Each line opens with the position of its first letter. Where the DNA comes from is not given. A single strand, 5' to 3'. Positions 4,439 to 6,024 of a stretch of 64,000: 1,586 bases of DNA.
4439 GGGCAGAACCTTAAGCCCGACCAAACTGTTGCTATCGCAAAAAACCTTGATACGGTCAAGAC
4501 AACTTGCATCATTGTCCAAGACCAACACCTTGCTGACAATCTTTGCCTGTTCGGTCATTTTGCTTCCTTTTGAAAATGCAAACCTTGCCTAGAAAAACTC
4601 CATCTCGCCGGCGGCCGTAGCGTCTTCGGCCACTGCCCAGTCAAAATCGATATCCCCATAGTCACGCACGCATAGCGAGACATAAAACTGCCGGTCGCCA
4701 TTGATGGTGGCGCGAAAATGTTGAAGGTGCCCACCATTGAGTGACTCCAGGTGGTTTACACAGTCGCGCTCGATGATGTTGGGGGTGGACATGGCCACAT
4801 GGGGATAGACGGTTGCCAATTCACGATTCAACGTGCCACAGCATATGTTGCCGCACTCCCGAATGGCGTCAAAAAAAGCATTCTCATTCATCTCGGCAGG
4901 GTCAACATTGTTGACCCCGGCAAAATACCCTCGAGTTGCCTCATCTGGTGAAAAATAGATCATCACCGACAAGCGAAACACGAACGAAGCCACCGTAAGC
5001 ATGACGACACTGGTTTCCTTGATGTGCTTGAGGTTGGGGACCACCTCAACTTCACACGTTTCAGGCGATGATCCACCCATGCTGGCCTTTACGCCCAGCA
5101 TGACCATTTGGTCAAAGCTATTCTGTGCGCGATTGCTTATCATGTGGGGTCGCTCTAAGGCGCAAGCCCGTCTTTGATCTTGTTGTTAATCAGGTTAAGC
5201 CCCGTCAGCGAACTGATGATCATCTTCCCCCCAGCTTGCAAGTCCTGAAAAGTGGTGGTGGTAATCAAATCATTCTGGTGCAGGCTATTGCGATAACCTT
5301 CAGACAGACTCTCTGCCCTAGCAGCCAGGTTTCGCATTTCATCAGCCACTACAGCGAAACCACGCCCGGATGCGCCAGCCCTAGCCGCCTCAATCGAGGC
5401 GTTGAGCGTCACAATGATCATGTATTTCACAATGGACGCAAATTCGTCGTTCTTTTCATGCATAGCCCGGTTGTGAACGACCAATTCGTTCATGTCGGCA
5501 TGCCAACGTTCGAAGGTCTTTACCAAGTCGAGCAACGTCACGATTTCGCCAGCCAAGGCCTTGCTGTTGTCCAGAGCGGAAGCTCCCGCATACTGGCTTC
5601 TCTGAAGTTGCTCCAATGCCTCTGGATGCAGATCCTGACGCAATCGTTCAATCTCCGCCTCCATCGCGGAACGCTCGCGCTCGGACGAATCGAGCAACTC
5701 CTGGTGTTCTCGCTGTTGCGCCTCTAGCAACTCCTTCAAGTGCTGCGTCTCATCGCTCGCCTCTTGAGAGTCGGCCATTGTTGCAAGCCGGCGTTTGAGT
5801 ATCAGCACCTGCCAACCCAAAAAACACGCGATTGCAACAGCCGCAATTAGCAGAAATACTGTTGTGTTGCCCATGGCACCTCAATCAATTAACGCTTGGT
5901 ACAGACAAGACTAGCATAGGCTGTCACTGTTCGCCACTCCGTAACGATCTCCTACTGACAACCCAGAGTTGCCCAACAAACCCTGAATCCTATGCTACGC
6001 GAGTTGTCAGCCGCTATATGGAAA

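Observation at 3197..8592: AT-richer five-gene chemosensory-like module lacking CheW, CheR and CheB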

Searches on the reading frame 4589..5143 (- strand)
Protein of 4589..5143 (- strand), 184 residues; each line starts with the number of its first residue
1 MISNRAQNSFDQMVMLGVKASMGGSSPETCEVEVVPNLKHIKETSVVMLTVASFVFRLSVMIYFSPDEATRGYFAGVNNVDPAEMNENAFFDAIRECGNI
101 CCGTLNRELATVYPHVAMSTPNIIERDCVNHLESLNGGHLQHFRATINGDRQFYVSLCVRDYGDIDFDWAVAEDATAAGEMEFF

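Call 3: search_protein_families(library=pfam, proteins=[window:4589-5143:-], max_evalue=0.01)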
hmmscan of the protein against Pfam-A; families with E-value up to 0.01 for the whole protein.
window:4589-5143:- (184 aa): 2 families
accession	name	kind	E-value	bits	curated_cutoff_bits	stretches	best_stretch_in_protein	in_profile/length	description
PF13690.11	CheX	-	0.0075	16.8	27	0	61-127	14-76/94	Chemotaxis phosphatase CheX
PF20272.3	E2-Crich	-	0.0079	17.1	27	0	83-106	101-124/128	Cysteine-rich domain, C-terminal to E2 domain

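Call 7: search_protein_families(library=ncbifam, proteins=[window:4589-5143:-], max_evalue=0.1)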
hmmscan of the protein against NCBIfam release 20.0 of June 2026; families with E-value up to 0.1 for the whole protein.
window:4589-5143:- (184 aa): 1 family
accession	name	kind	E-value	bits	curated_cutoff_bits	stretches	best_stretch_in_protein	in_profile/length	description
NF041094.1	CheX_Thtogales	equivalog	0.086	12.6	280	0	84-157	80-149/152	CheY-P phosphatase CheX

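Call 28: search_solved_structures(query=A3, max_evalue=10, show_alignments=2)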
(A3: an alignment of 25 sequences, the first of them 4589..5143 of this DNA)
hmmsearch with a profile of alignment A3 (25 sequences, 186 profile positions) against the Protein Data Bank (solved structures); distinct sequences matched with E-value up to 10: 7.
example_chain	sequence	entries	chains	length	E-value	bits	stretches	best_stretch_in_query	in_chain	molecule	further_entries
6vpw_A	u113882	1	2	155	0.024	17.5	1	83-129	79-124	Chemotaxis protein CheX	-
1squ_A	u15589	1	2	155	0.077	15.8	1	63-129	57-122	CheX protein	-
1xko_A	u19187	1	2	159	0.081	15.7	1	63-129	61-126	CHEMOTAXIS protein cheX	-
3iic_A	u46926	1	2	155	0.22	14.3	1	83-129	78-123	CheC domain protein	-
3h4y_A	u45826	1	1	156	0.31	13.8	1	90-135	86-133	putative chemotaxis protein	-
3h2d_A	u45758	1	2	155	0.35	13.7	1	89-130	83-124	CheC-like superfamily protein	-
3hm4_A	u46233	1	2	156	1.2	11.9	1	90-135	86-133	Chemotaxis protein CheX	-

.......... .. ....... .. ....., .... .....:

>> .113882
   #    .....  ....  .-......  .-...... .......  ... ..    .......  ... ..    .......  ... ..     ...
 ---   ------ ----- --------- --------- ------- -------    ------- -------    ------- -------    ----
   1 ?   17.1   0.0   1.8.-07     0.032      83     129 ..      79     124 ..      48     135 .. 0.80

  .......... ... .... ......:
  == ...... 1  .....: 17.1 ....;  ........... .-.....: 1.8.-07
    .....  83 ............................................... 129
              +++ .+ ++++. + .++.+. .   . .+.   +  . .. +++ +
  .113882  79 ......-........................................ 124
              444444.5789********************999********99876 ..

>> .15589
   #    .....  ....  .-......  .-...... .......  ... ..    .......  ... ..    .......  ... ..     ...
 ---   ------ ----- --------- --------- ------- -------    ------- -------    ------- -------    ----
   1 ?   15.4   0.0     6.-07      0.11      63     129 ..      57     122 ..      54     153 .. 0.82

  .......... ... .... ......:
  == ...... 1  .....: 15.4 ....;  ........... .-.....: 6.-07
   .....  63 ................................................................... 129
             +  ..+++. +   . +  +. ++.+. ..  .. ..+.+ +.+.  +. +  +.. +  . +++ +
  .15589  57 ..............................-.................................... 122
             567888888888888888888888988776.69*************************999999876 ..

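Call 41: find_homologous_proteins(query=window:4589-5143:-, max_evalue=0.001)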
Query window:4589-5143:- (184 aa): 74 proteins with E <= 0.001 among 129 candidates.
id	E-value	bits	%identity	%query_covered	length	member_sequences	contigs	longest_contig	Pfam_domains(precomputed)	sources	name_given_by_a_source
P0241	1.2e-112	391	100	93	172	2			-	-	-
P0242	2.0e-105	368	89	100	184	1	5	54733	-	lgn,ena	-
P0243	1.8e-99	348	83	100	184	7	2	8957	-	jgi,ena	-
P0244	9.9e-96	336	78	100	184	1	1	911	-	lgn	-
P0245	1.4e-95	336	79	100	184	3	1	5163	-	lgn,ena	-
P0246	4.1e-95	334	79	100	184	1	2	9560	-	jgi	jgi:CheY-specific phosphatase CheX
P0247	8.9e-95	333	77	100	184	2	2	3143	-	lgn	-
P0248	1.8e-94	332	77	100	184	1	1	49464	-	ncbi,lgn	-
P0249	3.0e-94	332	78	100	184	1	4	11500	-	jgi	jgi:CheY-specific phosphatase CheX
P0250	6.2e-94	330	76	100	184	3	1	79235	-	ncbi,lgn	ncbi:MAG: hypothetical protein V4858_14635 [Pseudomonadota bacterium]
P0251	1.4e-93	329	76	100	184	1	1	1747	-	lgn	-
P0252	1.1e-92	326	78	100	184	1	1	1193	-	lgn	-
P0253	1.4e-92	326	77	100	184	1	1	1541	-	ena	-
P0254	2.4e-92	325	77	100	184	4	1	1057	-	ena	-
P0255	3.0e-92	325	75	100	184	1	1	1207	-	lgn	-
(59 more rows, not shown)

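Call 52: predict_structure(alignment_id=A5)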
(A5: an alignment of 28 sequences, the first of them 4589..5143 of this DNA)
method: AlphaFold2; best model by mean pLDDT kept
length: 184 residues; sequences in the alignment: 28
mean_pLDDT: 86.6   pTM: 0.83
mean pLDDT of the five models: 86.6, 86.0, 86.0, 85.7, 84.6
residues with pLDDT >= 90: 115; 70-90: 56; 50-70: 2; < 50: 11
segments of 3 or more residues with pLDDT < 50: 174-184
pLDDT, mean of each block of 10 residues (from residue 1): 95 94 78 90 92 93 92 89 90 92 92 89 88 82 89 93 92 50 36
secondary structure, 60 per line:
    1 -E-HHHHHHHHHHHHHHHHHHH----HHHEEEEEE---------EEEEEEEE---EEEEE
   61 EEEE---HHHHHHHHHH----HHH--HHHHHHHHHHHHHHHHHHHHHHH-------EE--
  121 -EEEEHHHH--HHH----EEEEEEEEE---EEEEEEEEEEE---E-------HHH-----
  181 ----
elements in order: H4-22 E30-35 E45-52 E56-64 H68-77 H87-109 E122-125 H126-129 E139-147 E151-161

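Call 55: fold_search(model_id=the predicted structure, library=pdb)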
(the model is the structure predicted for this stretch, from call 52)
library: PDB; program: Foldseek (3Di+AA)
matches with E <= 10: 351; with E <= 0.001: 29
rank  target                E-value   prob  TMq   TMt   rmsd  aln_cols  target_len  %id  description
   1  3h2d_B                7.4e-08  1.00  0.55  0.64   4.4       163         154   15  Crystal structure of a chemotactic chec-like protein (so_3915) from shewanella oneidensis mr-1 at 1.86 A resolution (released 2009-04-28)
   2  1xko_A                1.2e-07  1.00  0.59  0.70   4.5       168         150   18  Structure of Thermotoga maritima CheX (released 2004-12-07)
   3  1squ_B                1.2e-07  1.00  0.59  0.69   4.3       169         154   18  Structural Genomics, Crystal structure of the CheX protein from Thermotoga maritima (released 2004-05-04)
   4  1xko_B                1.8e-07  1.00  0.62  0.70   4.2       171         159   19  Structure of Thermotoga maritima CheX (released 2004-12-07)
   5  3iic_A                2.1e-07  1.00  0.54  0.63   4.5       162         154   12  Crystal structure of CheC-like superfamily protein (YP_001095400.1) from Shewanella SP. PV-4 at 2.13 A resolution (released 2009-08-18)
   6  1squ_A                3.7e-07  1.00  0.58  0.69   4.8       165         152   15  Structural Genomics, Crystal structure of the CheX protein from Thermotoga maritima (released 2004-05-04)
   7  6vpw_A                4.7e-07  1.00  0.56  0.66   4.0       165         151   15  1.90 Angstrom Resolution Crystal Structure Chemotaxis protein CheX from Vibrio vulnificus (released 2021-02-10)
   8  3hzh_B                5.3e-07  1.00  0.62  0.72   3.5       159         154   17  Crystal structure of the CheX-CheY-BeF3-Mg+2 complex from Borrelia burgdorferi (released 2010-02-16)
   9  3h4y                  1.3e-06  1.00  0.56  0.65   5.6       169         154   15  Crystal structure of putative chemotaxis protein (YP_009526.1) from DESULFOVIBRIO VULGARIS HILDENBOROUGH at 1.55 A resol (released 2009-05-05)
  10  3hm4_A                1.5e-06  1.00  0.54  0.64   5.8       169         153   12  CRYSTAL STRUCTURE OF A CHEMOTAXIS PROTEIN CHEX (DDE_0281) FROM DESULFOVIBRIO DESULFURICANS SUBSP. AT 1.30 A RESOLUTION (released 2009-06-23)
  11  3h2d_A                2.2e-06  1.00  0.54  0.63   4.4       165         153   15  Crystal structure of a chemotactic chec-like protein (so_3915) from shewanella oneidensis mr-1 at 1.86 A resolution (released 2009-04-28)
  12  2f9z_B                3.3e-06  1.00  0.51  0.50   5.1       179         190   15  Complex between the chemotaxis deamidase CheD and the chemotaxis phosphatase CheC from Thermotoga maritima (released 2006-06-06)
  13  6vpw_B                4.0e-06  1.00  0.52  0.62   4.5       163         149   16  1.90 Angstrom Resolution Crystal Structure Chemotaxis protein CheX from Vibrio vulnificus (released 2021-02-10)
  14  1xkr                  4.0e-06  1.00  0.56  0.51   5.5       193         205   16  X-ray Structure of Thermotoga maritima CheC (released 2004-12-07)
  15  3hm4_B                5.9e-06  1.00  0.50  0.59   6.5       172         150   13  CRYSTAL STRUCTURE OF A CHEMOTAXIS PROTEIN CHEX (DDE_0281) FROM DESULFOVIBRIO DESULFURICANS SUBSP. AT 1.30 A RESOLUTION (released 2009-06-23)
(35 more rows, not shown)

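Call 67: search_protein_families(library=pfam, proteins=[window:4589-5143:-], max_evalue=10)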
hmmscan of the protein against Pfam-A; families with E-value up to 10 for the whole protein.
window:4589-5143:- (184 aa): 3 families
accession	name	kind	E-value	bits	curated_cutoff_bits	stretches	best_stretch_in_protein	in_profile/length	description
PF13690.11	CheX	-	0.0075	16.8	27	1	61-127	14-76/94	Chemotaxis phosphatase CheX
PF20272.3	E2-Crich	-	0.0079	17.1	27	1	83-106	101-124/128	Cysteine-rich domain, C-terminal to E2 domain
PF04509.17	CheC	-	0.082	13.3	22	1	92-124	4-37/38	CheC-like family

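Call 81: search_protein_representatives(alignment_id=A5)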
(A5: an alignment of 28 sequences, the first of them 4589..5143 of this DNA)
Query: 28 sequences, 184 profile positions. Proteins with E-value up to 0.001 (for the whole library): 344; up to 1e-10: 282; up to 1e-30: 94. The best 150 are listed.
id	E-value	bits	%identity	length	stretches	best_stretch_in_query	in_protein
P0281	2.3e-92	324.0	-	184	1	1-184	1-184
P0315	7.2e-68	244.2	-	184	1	1-184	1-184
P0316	1.2e-61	223.9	-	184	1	2-184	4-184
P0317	1.3e-61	223.7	-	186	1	1-184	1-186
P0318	2.4e-59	216.4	-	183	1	1-184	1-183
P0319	2.3e-54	200.1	-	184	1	1-184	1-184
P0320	2.5e-54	200.0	-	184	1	1-184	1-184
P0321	3.7e-54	199.5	-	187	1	1-184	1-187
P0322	7.8e-54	198.4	-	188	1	1-184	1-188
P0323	4.2e-53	196.0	-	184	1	1-184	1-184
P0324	1.8e-52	194.0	-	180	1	1-184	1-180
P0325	2.4e-52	193.6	-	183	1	1-184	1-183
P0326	2.3e-51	190.4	-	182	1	1-184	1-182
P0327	2.4e-51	190.3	-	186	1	1-184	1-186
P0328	2.8e-51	190.1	-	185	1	1-184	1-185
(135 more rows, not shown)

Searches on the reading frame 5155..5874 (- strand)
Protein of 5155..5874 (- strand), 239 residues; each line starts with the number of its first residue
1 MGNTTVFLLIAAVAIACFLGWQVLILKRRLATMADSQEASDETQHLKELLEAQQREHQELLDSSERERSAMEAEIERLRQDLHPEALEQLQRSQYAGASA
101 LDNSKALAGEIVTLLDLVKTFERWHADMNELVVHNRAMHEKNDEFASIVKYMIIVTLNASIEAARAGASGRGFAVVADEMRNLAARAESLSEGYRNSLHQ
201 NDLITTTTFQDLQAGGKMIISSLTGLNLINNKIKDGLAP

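Call 3: search_protein_families(library=pfam, proteins=[window:5155-5874:-], max_evalue=0.01)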
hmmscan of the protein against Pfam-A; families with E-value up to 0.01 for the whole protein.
window:5155-5874:- (239 aa): 2 families
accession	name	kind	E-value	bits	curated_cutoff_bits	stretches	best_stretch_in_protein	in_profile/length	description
PF00015.26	MCPsignal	-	4.6e-14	53.1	34.6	1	154-197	51-94/172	Methyl-accepting chemotaxis protein (MCP) signalling domain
PF00430.23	ATP-synt_B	-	0.0019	18.7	28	1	7-106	7-109/132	ATP synthase B/B' CF(0)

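Call 7: search_protein_families(library=ncbifam, proteins=[window:5155-5874:-], max_evalue=0.1)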
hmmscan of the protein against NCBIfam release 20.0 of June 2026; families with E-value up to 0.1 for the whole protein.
window:5155-5874:- (239 aa): 12 families
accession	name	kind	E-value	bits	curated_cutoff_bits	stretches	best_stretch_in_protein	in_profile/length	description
NF058645.1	MCPCtpMPsAe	equivalog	3e-13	49.4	900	1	40-189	298-439/558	methyl-accepting chemotaxis protein CtpM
NF050802.1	AspChtxCcaA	equivalog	1.4e-10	40.2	1300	1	152-192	586-627/700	aspartate chemotaxis receptor CcaA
NF011622.0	PRK15048.1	equivalog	7.6e-10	38.5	900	1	150-188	371-409/553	methyl-accepting chemotaxis protein II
NF011615.0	PRK15041.1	equivalog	9e-10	37.8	947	1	152-188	375-411/554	methyl-accepting chemotaxis protein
NF047851.1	MCPCitTducer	equivalog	1.1e-09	38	900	1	147-192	369-414/553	methyl-accepting chemotaxis citrate transducer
NF007309.0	PRK09793.1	equivalog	1.4e-09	37.5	903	1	152-189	371-408/533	methyl-accepting chemotaxis protein IV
NF041847.1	transduc_aer2_vibrio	equivalog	1.8e-09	36.4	1200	1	154-189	614-649/804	aerotaxis transducer Aer2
NF042955.1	Ppl_antiphage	equivalog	0.022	12.7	1000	1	36-145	527-630/882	anti-phage protein Ppl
NF033930.1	pneumo_PspA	exception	0.032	13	850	1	22-141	221-335/659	pneumococcal surface protein A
TIGR04561.1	membra_charge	hypoth_equivalog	0.071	13.3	30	0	5-77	19-73/82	TIGR04561 family membrane protein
NF037962.1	arsenic_eff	subfamily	0.085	12.2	100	0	4-70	95-166/287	arsenic efflux protein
NF002353.0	PRK01318.1-4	equivalog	0.093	11.3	365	1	5-111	6-101/596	membrane protein insertase YidC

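Call 67: search_protein_families(library=pfam, proteins=[window:5155-5874:-], max_evalue=10)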
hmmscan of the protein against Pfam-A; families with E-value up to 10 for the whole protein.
window:5155-5874:- (239 aa): 5 families
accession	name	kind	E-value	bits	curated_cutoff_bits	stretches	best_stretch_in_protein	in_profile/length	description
PF00015.26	MCPsignal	-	4.6e-14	53.1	34.6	1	154-197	51-94/172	Methyl-accepting chemotaxis protein (MCP) signalling domain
PF00430.23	ATP-synt_B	-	0.0019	18.7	28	1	7-106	7-109/132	ATP synthase B/B' CF(0)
PF17078.10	SHE3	-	0.012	15.8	30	1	36-134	96-194/228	SWI5-dependent HO expression protein 3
PF23338.1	PTHB1_hp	-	0.17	12.8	27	1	26-79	38-90/104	PTHB1 hairpin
PF03462.23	PCRF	-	0.92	9.7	24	1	101-163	21-72/194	PCRF domain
